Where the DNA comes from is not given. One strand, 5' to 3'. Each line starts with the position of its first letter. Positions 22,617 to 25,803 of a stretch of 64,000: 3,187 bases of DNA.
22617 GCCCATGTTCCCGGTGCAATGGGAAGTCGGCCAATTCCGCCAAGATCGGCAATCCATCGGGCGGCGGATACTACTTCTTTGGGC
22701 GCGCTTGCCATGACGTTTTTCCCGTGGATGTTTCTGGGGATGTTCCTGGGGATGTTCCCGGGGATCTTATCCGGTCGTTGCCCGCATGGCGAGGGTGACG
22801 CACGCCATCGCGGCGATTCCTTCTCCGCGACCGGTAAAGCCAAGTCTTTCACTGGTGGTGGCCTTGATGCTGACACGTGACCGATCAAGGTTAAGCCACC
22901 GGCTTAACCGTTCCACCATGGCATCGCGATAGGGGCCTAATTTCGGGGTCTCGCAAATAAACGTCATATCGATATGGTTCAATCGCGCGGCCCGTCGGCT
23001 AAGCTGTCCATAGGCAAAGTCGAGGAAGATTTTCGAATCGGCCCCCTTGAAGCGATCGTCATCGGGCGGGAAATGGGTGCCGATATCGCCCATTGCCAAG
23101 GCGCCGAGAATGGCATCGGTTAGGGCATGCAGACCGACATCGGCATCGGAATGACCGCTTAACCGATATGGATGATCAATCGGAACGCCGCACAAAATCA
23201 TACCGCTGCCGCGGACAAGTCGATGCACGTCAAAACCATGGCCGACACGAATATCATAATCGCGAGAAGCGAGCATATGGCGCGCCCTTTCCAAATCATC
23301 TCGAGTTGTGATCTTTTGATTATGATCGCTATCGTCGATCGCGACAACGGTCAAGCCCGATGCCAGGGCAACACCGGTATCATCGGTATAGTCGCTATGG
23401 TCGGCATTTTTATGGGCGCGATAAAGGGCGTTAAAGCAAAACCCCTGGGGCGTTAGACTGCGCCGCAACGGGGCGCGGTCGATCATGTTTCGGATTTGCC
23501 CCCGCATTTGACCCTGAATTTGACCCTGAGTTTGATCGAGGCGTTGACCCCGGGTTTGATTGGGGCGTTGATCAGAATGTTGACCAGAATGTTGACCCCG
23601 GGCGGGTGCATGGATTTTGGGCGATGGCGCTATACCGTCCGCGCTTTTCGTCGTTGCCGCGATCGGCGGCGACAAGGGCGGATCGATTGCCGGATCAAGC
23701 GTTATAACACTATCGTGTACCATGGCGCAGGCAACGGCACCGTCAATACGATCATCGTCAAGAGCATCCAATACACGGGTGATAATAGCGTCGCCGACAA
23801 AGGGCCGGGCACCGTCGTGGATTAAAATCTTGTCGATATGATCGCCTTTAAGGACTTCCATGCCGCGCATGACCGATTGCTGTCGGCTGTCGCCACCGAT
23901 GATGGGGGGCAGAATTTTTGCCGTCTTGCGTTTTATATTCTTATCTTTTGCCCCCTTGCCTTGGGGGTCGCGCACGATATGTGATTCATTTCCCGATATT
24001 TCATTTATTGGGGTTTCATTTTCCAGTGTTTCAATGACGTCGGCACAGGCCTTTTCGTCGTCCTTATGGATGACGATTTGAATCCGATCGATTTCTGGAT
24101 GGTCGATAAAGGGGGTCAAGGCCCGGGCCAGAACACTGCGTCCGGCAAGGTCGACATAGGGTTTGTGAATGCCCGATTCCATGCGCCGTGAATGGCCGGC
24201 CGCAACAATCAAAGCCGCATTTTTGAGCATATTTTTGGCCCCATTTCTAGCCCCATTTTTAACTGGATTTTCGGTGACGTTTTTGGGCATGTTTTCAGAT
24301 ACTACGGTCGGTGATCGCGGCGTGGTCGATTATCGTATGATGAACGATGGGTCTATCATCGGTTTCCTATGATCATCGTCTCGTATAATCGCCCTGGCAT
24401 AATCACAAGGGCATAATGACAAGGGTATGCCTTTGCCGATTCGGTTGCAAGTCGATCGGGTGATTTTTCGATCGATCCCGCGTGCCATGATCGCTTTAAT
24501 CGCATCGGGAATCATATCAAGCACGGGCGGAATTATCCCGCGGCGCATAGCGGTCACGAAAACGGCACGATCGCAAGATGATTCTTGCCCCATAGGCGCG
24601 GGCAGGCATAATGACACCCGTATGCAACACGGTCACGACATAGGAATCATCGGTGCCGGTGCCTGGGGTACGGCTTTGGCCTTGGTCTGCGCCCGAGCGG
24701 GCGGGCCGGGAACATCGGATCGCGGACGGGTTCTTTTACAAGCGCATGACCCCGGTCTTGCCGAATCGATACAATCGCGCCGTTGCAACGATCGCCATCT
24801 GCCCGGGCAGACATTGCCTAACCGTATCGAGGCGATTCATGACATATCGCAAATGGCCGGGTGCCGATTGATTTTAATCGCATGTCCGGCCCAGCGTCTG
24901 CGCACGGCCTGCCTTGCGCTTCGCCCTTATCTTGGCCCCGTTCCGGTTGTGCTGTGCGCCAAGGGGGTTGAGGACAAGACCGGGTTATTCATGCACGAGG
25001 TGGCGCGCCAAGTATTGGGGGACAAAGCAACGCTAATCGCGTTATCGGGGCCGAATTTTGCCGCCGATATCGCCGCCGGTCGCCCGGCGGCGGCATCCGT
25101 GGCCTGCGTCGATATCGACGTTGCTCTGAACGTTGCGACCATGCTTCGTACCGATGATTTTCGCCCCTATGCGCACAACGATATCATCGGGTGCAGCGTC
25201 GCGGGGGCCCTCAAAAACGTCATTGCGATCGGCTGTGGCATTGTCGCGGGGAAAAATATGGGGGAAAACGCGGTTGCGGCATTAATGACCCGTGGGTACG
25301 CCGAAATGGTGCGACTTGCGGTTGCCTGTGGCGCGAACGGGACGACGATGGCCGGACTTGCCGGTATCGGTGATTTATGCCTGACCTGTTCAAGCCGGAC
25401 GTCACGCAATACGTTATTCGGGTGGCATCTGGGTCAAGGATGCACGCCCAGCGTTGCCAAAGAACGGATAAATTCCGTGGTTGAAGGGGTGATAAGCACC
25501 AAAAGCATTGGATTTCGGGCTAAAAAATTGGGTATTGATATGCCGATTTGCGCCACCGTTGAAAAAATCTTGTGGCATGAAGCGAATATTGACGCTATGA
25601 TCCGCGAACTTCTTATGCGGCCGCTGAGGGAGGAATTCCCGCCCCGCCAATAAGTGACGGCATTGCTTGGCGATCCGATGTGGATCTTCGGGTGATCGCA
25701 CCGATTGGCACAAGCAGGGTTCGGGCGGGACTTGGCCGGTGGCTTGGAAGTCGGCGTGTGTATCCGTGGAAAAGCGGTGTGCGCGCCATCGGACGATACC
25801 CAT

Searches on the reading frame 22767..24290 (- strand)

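Call 8: search_protein_families(library=pfam, proteins=[window:22767-24290:-], max_evalue=0.01)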
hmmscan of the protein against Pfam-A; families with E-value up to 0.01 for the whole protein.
window:22767-24290:- (507 aa): 3 families
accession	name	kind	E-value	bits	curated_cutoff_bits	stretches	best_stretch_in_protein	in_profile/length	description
PF02542.21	YgbB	-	6.7e-60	202.4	26.7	1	347-500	1-154/155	YgbB family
PF01128.25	IspD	-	1.2e-40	140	27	3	130-197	71-136/221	2-C-methyl-D-erythritol 4-phosphate cytidylyltransferase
PF12804.13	NTP_transf_3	-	6.1e-07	30.2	27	1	26-94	1-68/160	MobA-like NTP transferase domain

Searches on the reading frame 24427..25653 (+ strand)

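Call 8: search_protein_families(library=pfam, proteins=[window:24427-25653:+], max_evalue=0.01)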
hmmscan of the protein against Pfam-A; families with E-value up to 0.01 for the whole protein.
window:24427-25653:+ (408 aa): 4 families
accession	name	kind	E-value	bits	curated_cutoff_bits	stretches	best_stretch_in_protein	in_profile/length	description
PF07479.19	NAD_Gly3P_dh_C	-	1.6e-45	155.2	25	1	252-392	1-141/142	NAD-dependent glycerol-3-phosphate dehydrogenase C-terminus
PF01210.29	NAD_Gly3P_dh_N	-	2.7e-34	118.9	23.1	1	72-231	2-156/158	NAD-dependent glycerol-3-phosphate dehydrogenase N-terminus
PF20618.3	GPD_NAD_C_bact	-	5.2e-17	62.6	27.6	1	312-378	1-66/66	Bacterial GPD, NAD-dependent C-terminal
PF02558.23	ApbA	-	1e-05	25.6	22.2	1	72-188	1-110/150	Ketopantoate reductase PanE/ApbA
